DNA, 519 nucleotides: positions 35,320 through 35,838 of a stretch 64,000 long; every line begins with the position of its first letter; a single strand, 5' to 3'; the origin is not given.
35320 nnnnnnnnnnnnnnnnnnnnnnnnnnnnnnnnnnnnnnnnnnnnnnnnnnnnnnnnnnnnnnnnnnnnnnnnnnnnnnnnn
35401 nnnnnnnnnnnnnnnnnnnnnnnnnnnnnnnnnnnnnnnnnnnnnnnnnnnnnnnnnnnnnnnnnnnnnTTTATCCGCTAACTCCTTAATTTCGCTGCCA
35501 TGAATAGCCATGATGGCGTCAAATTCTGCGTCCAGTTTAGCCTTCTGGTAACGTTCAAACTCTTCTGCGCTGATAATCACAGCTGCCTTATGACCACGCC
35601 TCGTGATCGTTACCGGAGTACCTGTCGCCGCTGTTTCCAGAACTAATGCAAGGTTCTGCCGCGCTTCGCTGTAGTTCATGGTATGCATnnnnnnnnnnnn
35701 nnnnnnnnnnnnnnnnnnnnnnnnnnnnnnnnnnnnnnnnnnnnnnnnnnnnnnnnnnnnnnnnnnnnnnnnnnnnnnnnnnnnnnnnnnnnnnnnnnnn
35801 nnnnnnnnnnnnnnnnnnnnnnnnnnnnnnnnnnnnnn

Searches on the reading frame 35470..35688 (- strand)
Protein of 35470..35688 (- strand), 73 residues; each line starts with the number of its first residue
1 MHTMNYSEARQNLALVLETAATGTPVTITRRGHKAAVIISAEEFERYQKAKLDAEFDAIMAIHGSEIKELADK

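Call 8: search_dna_similar(query=window:35470-35688:-, collection=phages, mode=protein, max_rows=25, rows=spread)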
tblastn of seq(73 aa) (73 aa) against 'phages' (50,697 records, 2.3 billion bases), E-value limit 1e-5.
Records with a match: 22; places in all: 22; records where one place covers at least 80% of the query: 21.
Best place of each record, by identity: 60-80% 1; <60% 21.
By first word of the organism name: Escherichia 15; Salmonella 4; Enterobacteria 2; Punavirus 1.
By host as written in the record: Escherichia coli 9; - 5; Escherichia coli C600 2; Salmonella enterica subsp. enterica serovar Indiana J46 2; Homo sapiens 1; Salmonella enterica subsp. enterica serovar Kouka 1; Escherichia coli strain MG1655 Z1 1; Escherichia coli MC1061 1.
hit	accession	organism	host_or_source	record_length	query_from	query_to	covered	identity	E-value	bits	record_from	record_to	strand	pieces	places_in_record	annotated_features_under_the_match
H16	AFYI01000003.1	Salmonella enterica subsp. enterica serovar Infantis str. ...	Homo sapiens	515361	1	73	100%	78.1%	2e-32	122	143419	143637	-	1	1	toxin-antitoxin system, antitoxin component, PHD family | toxin-antitoxin system, toxin component, Fic family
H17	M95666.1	Escherichia phage P1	Escherichia coli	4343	1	73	100%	45.2%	1e-11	63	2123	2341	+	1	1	phd: Phd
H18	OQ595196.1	Salmonella phage SJ1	Salmonella enterica subsp. enterica ...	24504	1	73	100%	45.2%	1e-11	63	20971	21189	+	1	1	prevent host death protein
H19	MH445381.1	Escherichia phage P1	Escherichia coli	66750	1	73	100%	45.2%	1e-11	63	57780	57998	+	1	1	prevent host death protein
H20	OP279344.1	Escherichia phage P1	Escherichia coli strain MG1655 Z1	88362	1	73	100%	45.2%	1e-11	63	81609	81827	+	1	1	phd: Phd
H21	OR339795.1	Escherichia phage phi456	Escherichia coli MC1061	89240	1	73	100%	45.2%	1e-11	63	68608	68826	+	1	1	Phd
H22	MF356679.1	Escherichia phage D6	Escherichia coli C600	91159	1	73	100%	45.2%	1e-11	63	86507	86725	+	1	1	anti-toxin of addiction system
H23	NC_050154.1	Escherichia phage D6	Escherichia coli C600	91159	1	73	100%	45.2%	1e-11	63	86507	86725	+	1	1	Phd-like antitoxin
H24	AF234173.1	Escherichia phage P1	-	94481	1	73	100%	45.2%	1e-11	63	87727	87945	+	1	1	99 pct identical (1 gap) to fragment of P1 sequence deposited as ... | 98 pct identical (0 gaps) to Escherichia coli conjugative plasmid ... | phd: Phd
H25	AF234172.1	Escherichia phage P1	-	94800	1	73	100%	45.2%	1e-11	63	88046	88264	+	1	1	99 pct identical (1 gap) to fragment of P1 sequence deposited as ... | 98 pct identical (0 gaps) to Escherichia coli conjugative plasmid ... | phd: Phd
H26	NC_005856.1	Escherichia phage P1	Escherichia coli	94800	1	73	100%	45.2%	1e-11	63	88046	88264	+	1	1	99 pct identical (1 gap) to fragment of P1 sequence deposited as ... | 98 pct identical (0 gaps) to Escherichia coli conjugative plasmid ... | phd: Phd-like antitoxin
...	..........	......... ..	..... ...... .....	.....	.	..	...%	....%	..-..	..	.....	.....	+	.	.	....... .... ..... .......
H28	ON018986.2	Escherichia phage JL22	Escherichia coli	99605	1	73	100%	45.2%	1e-11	63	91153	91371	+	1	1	relB/stbD: replicon stabilization protein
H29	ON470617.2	Escherichia phage vB_EcoM-813R1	Escherichia coli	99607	1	73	100%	45.2%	1e-11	63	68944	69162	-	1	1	antitoxin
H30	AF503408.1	Enterobacteria phage P7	-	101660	1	73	100%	45.2%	1e-11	63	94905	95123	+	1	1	phd: Phd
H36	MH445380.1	Escherichia phage P1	Escherichia coli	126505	1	73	100%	45.2%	1e-11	63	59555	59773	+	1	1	prevent host death protein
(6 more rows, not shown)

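Call 10: get_annotated_region(hit=H26, flank=600)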
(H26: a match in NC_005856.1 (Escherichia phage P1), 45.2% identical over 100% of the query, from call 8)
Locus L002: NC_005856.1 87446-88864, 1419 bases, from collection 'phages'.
description: Enterobacteria phage P1, complete genome.
organism: Escherichia phage P1 (NCBI taxid 2886926)
taxonomy: Viruses; Duplodnaviria; Heunggongvirae; Uroviricota; Caudoviricetes; Punavirus; Punavirus P1
host: Escherichia coli; source: -; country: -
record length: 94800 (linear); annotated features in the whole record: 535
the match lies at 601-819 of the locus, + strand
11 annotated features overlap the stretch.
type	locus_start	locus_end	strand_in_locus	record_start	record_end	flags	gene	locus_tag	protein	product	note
misc_feature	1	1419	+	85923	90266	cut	-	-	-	-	99 pct identical (1 gap) to fragment of P1 sequence deposited as locus PP1PHDDOC in GenBank Accession Number M95666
protein_bind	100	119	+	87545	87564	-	-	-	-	LexA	LexA binding site in the regulatory region of lxr and humD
CDS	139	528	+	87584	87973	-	humD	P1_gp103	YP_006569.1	UmuD-like protein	DNA repair; functionally complements E. coli UmuD'; 69 pct identical to gp26 (homolog of UmuD) of coliphage N15 ...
misc_feature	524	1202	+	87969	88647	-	-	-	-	-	98 pct identical (0 gaps) to Escherichia coli conjugative plasmid sequence upstream of EcoDXXI hsd locus deposited as ...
regulatory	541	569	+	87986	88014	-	-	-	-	promoter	sigma 70 promoter Pphd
regulatory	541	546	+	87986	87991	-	-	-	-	minus_35_signal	Pphd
regulatory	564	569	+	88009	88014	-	-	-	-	minus_10_signal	Pphd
CDS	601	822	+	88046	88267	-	phd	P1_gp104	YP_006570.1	Phd-like antitoxin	antitoxin of P1 addiction system; 100 pct identical to previously identified product of phd of P1 (Swissprot: PHD_BPP1) ...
CDS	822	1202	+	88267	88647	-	doc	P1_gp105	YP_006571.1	Doc-like toxin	toxin of P1 addiction system; 100 pct identical to previously predicted product of doc of P1 Swissprot: DOC_BPP1; 99 ...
CDS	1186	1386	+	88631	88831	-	pdcA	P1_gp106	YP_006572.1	PdcA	unknown protein function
CDS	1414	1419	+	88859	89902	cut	pdcB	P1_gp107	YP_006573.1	HNH endonuclease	unknown protein function; 25 pct identical to putative E. coli protein (PID:P76162; 362 aa)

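Call 11: get_annotated_region(hit=H16, flank=1200)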
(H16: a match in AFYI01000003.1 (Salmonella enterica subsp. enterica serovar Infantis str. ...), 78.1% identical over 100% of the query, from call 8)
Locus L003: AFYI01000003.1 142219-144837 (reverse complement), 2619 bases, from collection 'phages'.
description: Salmonella enterica subsp. enterica serovar Infantis str. SARB27 SEENIN0B_Contig0.3, whole genome shotgun sequence.
organism: Salmonella enterica subsp. enterica serovar Infantis str. SARB27 (NCBI taxid 596155)
taxonomy: Bacteria; Pseudomonadati; Pseudomonadota; Gammaproteobacteria; Enterobacterales; Enterobacteriaceae; Salmonella
host: Homo sapiens; source: -; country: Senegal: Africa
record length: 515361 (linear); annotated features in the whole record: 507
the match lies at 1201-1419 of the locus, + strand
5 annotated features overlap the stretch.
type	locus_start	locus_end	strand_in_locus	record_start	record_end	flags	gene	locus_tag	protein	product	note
CDS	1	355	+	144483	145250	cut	-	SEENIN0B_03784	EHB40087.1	ABC transporter, ATP-binding protein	KEGG: pen:PSEEN1283 1.9e-95 livG; leucine/isoleucine/valine transporter ATP-binding subunit K01995; Psort location: ...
CDS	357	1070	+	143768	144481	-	-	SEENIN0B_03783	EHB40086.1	ABC transporter, ATP-binding protein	KEGG: pen:PSEEN1282 1.9e-84 livF; branched-chain amino acid ABC transporter, ATP-binding protein K01996; Psort ...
CDS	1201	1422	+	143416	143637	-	-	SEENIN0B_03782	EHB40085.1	toxin-antitoxin system, antitoxin component, PHD family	locus tag in AE006468 is STM3559; yhhV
CDS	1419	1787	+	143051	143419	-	-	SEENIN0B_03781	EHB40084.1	toxin-antitoxin system, toxin component, Fic family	locus tag in AE006468 is STM3558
CDS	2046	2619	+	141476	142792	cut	-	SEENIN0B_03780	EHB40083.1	bacterial extracellular solute-binding protein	KEGG: eci:UTI89_C1581 1.7e-08 ycjN; putative ABC transporter periplasmic binding protein YcjN precursor K02027; Psort ...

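Call 27: find_related_loci(query=A1, collection=genome_contigs, flank=1500)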
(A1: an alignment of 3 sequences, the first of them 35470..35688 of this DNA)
Query A1 (73 aa) in genome_contigs; peptide patterns used: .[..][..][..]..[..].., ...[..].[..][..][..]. (x = any residue, [..] = any of these).
110 stretches matched a pattern; 23 encode a relative of the query (tblastn E <= 1e-3); 23 distinct loci.
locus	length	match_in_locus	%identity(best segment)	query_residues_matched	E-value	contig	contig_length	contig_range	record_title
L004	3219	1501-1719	88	1-73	2e-41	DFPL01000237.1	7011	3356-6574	MAG TPA_asm: Enterobacteriaceae bacterium UBA3516 UBA3516_contig_447, whole genome shotgun sequence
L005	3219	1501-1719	85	1-73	3e-40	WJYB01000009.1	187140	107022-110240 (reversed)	Enterobacteriaceae bacterium RIT714 9, whole genome shotgun sequence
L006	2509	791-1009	86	1-73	1e-38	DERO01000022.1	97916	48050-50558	MAG TPA_asm: Leclercia adecarboxylata isolate UBA3338 UBA3338_contig_159, whole genome shotgun sequence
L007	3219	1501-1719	81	1-73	1e-38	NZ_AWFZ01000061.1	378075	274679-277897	Siccibacter turicensis LMG 23730 strain LMG23730T contig161, whole genome shotgun sequence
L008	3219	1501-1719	82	1-73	9e-39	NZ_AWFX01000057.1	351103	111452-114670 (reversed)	Franconibacter helveticus LMG 23732 strain LMG23732T contig169, whole genome shotgun sequence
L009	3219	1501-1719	82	1-73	2e-38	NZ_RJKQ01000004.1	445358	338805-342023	Enterobacter sp. BIGb0383 Ga0304806_104, whole genome shotgun sequence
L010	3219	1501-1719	81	1-73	3e-38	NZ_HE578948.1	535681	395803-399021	Phytobacter massiliensis JC163 strain type strain: JC163, whole genome shotgun sequence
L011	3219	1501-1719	81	1-73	7e-38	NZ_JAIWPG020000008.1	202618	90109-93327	Lelliottia sp. WAP21 8, whole genome shotgun sequence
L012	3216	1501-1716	83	1-72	4e-38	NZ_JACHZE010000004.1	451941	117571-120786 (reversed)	Atlantibacter sp. RC6 Ga0365400_04, whole genome shotgun sequence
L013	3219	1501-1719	82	1-73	2e-37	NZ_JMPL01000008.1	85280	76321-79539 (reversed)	Kluyvera ascorbata ATCC 33433 GKAS.assembly.008, whole genome shotgun sequence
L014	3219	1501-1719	78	1-73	1e-36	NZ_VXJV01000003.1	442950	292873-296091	Salmonella enterica subsp. diarizonae strain CCUG 30040T contig_0000003, whole genome shotgun sequence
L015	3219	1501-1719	79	1-73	5e-37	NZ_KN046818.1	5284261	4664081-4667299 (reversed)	Klebsiella pneumoniae strain ATCC 13883 scaffold1, whole genome shotgun sequence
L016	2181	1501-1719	79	1-73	6e-37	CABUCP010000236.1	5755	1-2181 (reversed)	MAG TPA_asm: uncultured Klebsiella sp. isolate MGYG-HGUT-03882 genome assembly, contig: GUT_GENOME247084_236, whole geno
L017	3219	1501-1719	78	1-73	3e-36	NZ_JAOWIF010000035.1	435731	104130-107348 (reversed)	Citrobacter sp. Cu233 228, whole genome shotgun sequence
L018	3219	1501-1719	77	1-73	4e-36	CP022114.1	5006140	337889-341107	Kluyvera genomosp. 3 strain YDC799 chromosome, complete genome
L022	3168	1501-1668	75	1-56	2e-25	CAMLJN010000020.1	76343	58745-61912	MAG: uncultured Buttiauxella sp. isolate SRR12181029_bin.1_metawrap_v1.3.0_MAG genome assembly, contig: ERZ12593168_37,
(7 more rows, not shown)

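Call 31: search_solved_structures(query=window:35470-35688:-, max_evalue=0.01, show_alignments=1)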
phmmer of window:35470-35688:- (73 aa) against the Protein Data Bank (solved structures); distinct sequences matched with E-value up to 0.01: 6.
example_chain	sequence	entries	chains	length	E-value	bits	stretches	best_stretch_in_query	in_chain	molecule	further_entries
3hry_A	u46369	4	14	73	1.5e-12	50.3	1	1-72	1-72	Prevent host death protein | Antitoxin phd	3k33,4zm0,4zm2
3kh2_E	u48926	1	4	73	1.1e-11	47.5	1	1-72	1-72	Prevent host death protein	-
3hs2_A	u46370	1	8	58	2.4e-11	46.5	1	1-57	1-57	Prevent host death protein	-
4zlx_A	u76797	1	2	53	2.7e-06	30.6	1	1-48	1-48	Antitoxin phd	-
2a6q_A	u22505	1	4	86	5.5e-06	29.7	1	1-49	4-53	Antitoxin yefM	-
9g12_C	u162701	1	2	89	0.0015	22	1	7-47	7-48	Antitoxin RelB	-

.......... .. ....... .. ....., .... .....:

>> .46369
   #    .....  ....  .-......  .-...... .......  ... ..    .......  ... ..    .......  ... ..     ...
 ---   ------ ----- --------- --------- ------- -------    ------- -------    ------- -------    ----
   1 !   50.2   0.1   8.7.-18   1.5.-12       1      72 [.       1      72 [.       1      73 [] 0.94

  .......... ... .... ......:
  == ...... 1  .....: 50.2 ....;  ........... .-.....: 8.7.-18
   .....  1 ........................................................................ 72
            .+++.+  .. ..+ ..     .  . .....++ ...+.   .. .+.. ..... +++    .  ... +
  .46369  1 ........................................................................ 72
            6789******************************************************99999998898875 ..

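Call 48: search_dna_similar(query=window:35470-35688:-, collection=plasmids, mode=protein, max_rows=40, rows=spread)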
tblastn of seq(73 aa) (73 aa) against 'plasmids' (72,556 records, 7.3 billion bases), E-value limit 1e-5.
Records with a match: 1323; places in all: 1330; records where one place covers at least 80% of the query: 1294.
Best place of each record, by identity: 60-80% 1; <60% 1322.
By first word of the organism name: Escherichia 1175; Salmonella 73; Pantoea 30; Klebsiella 19; Shigella 13; Acinetobacter 3; Citrobacter 2; Enterobacter 2; Rahnella 2; Cedecea 1; and 3 more.
By predicted mobility (MOB-suite, as given by PLSDB): non-mobilizable 739; conjugative 346; mobilizable 238.
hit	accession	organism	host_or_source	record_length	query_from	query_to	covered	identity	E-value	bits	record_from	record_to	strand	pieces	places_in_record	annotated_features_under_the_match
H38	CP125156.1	Klebsiella pneumoniae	-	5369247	1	73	100%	78.1%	8e-32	122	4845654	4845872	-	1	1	type II toxin-antitoxin system Phd/YefM family antitoxin | type II toxin-antitoxin system death-on-curing family toxin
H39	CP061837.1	Escherichia coli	Sheep,cell culture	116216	1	73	100%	51.4%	1e-13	70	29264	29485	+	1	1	type II toxin-antitoxin system Phd/YefM family antitoxin | type II toxin-antitoxin system death-on-curing family toxin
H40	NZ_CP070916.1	Escherichia coli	Homo sapiens,Bacterial pure ...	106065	1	73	100%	46.6%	6e-12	65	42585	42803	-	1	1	type II toxin-antitoxin system Phd/YefM family antitoxin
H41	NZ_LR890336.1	Escherichia coli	Homo sapiens,blood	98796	1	73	100%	45.2%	2e-11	64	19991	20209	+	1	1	type II toxin-antitoxin system prevent-host-death family antitoxin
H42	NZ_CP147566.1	Escherichia coli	-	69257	1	73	100%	45.2%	3e-11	63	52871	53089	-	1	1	type II toxin-antitoxin system Phd/YefM family antitoxin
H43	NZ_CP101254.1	Escherichia coli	Homo sapiens,cell culture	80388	1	73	100%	45.2%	3e-11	63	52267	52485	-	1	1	type II toxin-antitoxin system Phd/YefM family antitoxin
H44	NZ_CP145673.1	Escherichia coli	Homo sapiens,stool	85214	1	73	100%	45.2%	3e-11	63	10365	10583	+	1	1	type II toxin-antitoxin system Phd/YefM family antitoxin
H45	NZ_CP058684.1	Escherichia coli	ready to eat mixed salad leaves ...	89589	1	73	100%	45.2%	3e-11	63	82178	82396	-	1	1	type II toxin-antitoxin system Phd/YefM family antitoxin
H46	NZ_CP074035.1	Escherichia coli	Pig,pure culture,Rectal Swab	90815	1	73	100%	45.2%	3e-11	63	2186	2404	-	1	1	type II toxin-antitoxin system Phd/YefM family antitoxin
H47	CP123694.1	Salmonella enterica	animal-swine-market swine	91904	1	73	100%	45.2%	3e-11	63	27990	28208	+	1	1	type II toxin-antitoxin system Phd/YefM family antitoxin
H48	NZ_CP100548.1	Escherichia coli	Gallus gallus domesticus,whole ...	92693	1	73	100%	45.2%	3e-11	63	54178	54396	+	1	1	type II toxin-antitoxin system Phd/YefM family antitoxin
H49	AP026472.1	Escherichia coli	whole organism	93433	1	73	100%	45.2%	3e-11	63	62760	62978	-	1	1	hypothetical protein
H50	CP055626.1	Escherichia coli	culture,Pooled pig faecal samples ...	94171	1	73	100%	45.2%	3e-11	63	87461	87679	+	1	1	type II toxin-antitoxin system Phd/YefM family antitoxin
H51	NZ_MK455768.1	Escherichia coli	-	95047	1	73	100%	45.2%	3e-11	63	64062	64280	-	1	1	type II toxin-antitoxin system Phd/YefM family antitoxin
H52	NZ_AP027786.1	Escherichia coli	-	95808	1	73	100%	45.2%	3e-11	63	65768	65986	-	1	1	type II toxin-antitoxin system Phd/YefM family antitoxin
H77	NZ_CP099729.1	Pantoea agglomerans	cell culture,Rotten Potato Tubers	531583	1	56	77%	41.1%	5e-6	49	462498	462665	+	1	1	type II toxin-antitoxin system Phd/YefM family antitoxin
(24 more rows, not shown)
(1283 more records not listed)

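Call 49: get_annotated_region(hit=H39, flank=600)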
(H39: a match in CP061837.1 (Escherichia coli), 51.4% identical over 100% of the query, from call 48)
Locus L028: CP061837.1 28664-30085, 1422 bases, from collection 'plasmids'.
description: Escherichia coli strain STEC648 plasmid pSTEC648_1, complete sequence
organism: Escherichia coli (NCBI taxid 562)
taxonomy: Bacteria; Pseudomonadota; Gammaproteobacteria; Enterobacterales; Enterobacteriaceae; Escherichia; Escherichia coli
host: -; source: Sheep,cell culture; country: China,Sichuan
typing (MOB-suite, as given by PLSDB): conjugative; replicon ColRNAI_rep_cluster_1857,IncFIA,IncFII; relaxase MOBF,MOBF; mating-pair formation MPF_F
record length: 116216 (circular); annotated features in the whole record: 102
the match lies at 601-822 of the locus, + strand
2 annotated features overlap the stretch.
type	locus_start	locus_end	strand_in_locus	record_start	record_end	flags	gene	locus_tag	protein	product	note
CDS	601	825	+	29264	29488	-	-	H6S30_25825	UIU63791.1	type II toxin-antitoxin system Phd/YefM family antitoxin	-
CDS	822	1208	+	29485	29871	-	-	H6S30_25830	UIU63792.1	type II toxin-antitoxin system death-on-curing family toxin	-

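Call 50: get_annotated_region(hit=H77, flank=600)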
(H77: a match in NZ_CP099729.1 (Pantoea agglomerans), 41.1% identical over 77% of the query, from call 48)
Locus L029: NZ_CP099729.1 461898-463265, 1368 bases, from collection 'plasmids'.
description: Pantoea agglomerans strain NBBC-01 plasmid pNBBC01-1, complete sequence
organism: Pantoea agglomerans (NCBI taxid 549)
taxonomy: Bacteria; Pseudomonadota; Gammaproteobacteria; Enterobacterales; Erwiniaceae; Pantoea; Pantoea agglomerans
host: -; source: cell culture,Rotten Potato Tubers; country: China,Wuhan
typing (MOB-suite, as given by PLSDB): non-mobilizable; replicon rep_cluster_1232
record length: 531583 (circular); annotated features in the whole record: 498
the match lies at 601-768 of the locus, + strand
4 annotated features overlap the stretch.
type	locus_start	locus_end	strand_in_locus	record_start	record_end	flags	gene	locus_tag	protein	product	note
CDS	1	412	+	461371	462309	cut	malM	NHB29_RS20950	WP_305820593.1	maltose operon protein MalM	GO:0008643 - carbohydrate transport [Evidence IEA]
CDS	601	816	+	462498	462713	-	-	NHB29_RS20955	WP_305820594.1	type II toxin-antitoxin system Phd/YefM family antitoxin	-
CDS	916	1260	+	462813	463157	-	-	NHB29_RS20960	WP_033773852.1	type II toxin-antitoxin system PrlF family antitoxin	GO:0001558 - regulation of cell growth [Evidence IEA]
CDS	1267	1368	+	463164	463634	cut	-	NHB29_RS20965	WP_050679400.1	type II toxin-antitoxin system YhaV family toxin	-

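Call 63: search_protein_families(library=pfam, proteins=[window:35470-35688:-])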
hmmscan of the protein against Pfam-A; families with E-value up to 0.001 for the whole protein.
window:35470-35688:- (73 aa): 1 family
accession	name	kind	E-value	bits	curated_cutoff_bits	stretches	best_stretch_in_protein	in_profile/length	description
PF02604.26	PhdYeFM_antitox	-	1.8e-16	60.1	29.8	1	1-53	1-53/74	Antitoxin Phd_YefM, type II toxin-antitoxin system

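Call 66: search_protein_families(library=pfam, proteins=[L012:1826-2308:-, L012:2302-2643:-])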
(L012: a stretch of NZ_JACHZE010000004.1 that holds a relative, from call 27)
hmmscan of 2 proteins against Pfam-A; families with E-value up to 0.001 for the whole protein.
L012:1826-2308:- (161 aa): 3 families
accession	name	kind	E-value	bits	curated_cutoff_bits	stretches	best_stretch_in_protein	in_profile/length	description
PF13508.13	Acetyltransf_7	-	1.3e-08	35.5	27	1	59-147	16-83/84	Acetyltransferase (GNAT) domain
PF13673.13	Acetyltransf_10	-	4.8e-07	30.3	23.6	1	89-149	53-110/128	Acetyltransferase (GNAT) domain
PF00583.31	Acetyltransf_1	-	1.2e-06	29.2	20.7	1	39-146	28-116/116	Acetyltransferase (GNAT) family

L012:2302-2643:- (114 aa): 2 families
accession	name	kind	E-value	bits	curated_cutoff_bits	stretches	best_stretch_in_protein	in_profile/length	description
PF08681.18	TacA1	-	3.3e-19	69.1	21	1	33-98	1-66/80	Antitoxin TacA 1-like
PF21983.2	NikA-like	-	0.00023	21.7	27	1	30-77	3-50/72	Mobilization protein NikA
